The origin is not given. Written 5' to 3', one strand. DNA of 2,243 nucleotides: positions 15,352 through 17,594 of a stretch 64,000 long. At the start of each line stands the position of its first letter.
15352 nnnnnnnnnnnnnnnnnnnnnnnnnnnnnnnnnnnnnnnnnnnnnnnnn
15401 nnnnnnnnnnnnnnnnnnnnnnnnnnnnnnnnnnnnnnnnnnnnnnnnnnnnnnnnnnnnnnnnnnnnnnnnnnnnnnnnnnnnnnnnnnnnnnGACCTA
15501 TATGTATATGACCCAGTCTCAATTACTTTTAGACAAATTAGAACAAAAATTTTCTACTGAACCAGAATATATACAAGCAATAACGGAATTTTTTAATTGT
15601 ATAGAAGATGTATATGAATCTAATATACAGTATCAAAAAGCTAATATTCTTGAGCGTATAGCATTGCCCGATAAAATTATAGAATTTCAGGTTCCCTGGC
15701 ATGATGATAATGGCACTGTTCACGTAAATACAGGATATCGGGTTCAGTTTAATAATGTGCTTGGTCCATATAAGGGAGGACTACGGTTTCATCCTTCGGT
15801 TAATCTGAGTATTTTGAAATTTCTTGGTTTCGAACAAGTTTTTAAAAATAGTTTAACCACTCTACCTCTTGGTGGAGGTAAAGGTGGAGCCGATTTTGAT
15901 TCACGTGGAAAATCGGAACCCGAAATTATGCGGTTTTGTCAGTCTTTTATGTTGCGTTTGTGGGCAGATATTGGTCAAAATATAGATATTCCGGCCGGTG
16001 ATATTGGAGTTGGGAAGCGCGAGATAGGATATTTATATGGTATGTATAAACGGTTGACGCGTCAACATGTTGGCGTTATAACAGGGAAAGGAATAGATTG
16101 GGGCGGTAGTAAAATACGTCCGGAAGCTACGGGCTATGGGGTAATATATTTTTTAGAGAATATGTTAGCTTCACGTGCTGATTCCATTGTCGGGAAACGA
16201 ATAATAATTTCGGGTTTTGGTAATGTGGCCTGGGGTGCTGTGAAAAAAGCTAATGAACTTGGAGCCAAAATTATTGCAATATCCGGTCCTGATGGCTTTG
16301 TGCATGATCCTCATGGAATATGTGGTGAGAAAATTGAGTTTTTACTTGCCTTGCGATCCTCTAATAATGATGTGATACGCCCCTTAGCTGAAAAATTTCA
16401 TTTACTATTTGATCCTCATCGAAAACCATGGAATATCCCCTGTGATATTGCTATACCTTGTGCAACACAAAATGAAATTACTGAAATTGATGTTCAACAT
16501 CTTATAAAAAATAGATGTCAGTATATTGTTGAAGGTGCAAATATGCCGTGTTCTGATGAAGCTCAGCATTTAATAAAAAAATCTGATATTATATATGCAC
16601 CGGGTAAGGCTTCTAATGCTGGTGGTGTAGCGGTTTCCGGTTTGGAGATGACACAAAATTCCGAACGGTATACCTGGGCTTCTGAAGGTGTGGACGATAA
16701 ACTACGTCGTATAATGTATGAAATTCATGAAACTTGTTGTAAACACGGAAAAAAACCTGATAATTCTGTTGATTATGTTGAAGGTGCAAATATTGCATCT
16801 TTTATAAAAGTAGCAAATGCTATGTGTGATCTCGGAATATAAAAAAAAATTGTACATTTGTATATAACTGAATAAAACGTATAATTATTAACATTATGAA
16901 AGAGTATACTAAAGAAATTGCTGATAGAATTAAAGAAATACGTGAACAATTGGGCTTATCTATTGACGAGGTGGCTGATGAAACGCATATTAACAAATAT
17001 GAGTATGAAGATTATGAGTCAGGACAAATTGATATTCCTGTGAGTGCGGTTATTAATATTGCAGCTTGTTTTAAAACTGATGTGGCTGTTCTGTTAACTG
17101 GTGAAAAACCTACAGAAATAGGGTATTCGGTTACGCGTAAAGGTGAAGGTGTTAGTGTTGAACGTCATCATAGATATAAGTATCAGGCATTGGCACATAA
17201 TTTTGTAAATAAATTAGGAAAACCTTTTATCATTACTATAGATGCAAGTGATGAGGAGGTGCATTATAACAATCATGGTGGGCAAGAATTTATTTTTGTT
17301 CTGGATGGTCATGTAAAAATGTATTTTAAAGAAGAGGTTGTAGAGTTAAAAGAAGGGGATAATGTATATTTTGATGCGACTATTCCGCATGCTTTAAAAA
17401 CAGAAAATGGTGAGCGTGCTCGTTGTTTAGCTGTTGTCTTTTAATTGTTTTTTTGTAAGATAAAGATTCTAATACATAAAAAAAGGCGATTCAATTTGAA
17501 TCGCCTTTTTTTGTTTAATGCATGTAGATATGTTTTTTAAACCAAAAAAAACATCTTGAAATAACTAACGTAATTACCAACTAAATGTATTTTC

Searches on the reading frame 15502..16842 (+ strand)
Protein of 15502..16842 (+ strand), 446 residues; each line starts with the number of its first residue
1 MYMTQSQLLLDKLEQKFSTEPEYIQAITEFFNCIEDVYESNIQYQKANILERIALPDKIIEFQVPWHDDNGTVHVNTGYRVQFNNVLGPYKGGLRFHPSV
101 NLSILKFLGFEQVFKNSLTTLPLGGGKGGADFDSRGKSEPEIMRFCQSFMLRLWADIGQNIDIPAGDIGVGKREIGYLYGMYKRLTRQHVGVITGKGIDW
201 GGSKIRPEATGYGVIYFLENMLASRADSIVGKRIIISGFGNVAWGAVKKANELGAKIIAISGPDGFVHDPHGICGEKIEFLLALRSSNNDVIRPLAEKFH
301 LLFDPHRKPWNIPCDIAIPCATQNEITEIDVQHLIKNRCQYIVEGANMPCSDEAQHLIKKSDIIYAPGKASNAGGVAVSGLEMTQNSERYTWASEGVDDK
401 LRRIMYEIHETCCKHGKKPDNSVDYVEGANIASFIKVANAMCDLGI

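Call 70: search_protein_families(library=pfam, proteins=[window:15502-16842:+], max_evalue=1e-8)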
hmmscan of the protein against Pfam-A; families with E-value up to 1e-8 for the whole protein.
window:15502-16842:+ (446 aa): 2 families
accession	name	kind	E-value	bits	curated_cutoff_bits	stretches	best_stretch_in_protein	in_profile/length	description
PF00208.27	ELFV_dehydrog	-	2.1e-82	276.9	23.4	1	201-444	1-240/241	Glutamate/Leucine/Phenylalanine/Valine dehydrogenase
PF02812.23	ELFV_dehydrog_N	-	3.3e-49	166.3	25.3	1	56-183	1-128/129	Glu/Leu/Phe/Val dehydrogenase, dimerisation domain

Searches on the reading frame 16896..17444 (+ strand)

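Call 26: search_protein_families(library=pfam, proteins=[window:16896-17444:+], max_evalue=0.01)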
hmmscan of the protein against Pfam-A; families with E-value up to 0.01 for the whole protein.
window:16896-17444:+ (182 aa): 7 families
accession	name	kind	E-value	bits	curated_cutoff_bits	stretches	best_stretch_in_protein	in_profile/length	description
PF07883.17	Cupin_2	-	1.5e-13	50.7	27.2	1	117-181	7-70/70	Cupin domain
PF12844.13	HTH_19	-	5.1e-10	39.6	30.2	1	11-60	3-52/64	Helix-turn-helix domain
PF01381.28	HTH_3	-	3.4e-07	30.6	23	1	12-64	1-53/55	Helix-turn-helix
PF13560.12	HTH_31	-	6.7e-07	30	27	1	7-64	1-59/64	Helix-turn-helix domain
PF05899.18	Cupin_3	-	5.1e-05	23.3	23.5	1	129-162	25-59/74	EutQ-like cupin domain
PF13413.12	HTH_25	-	0.00053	20.2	24.6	1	12-42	2-32/62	Helix-turn-helix domain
PF02311.25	AraC_binding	-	0.0012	19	21.1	1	117-174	11-68/135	AraC-like ligand binding domain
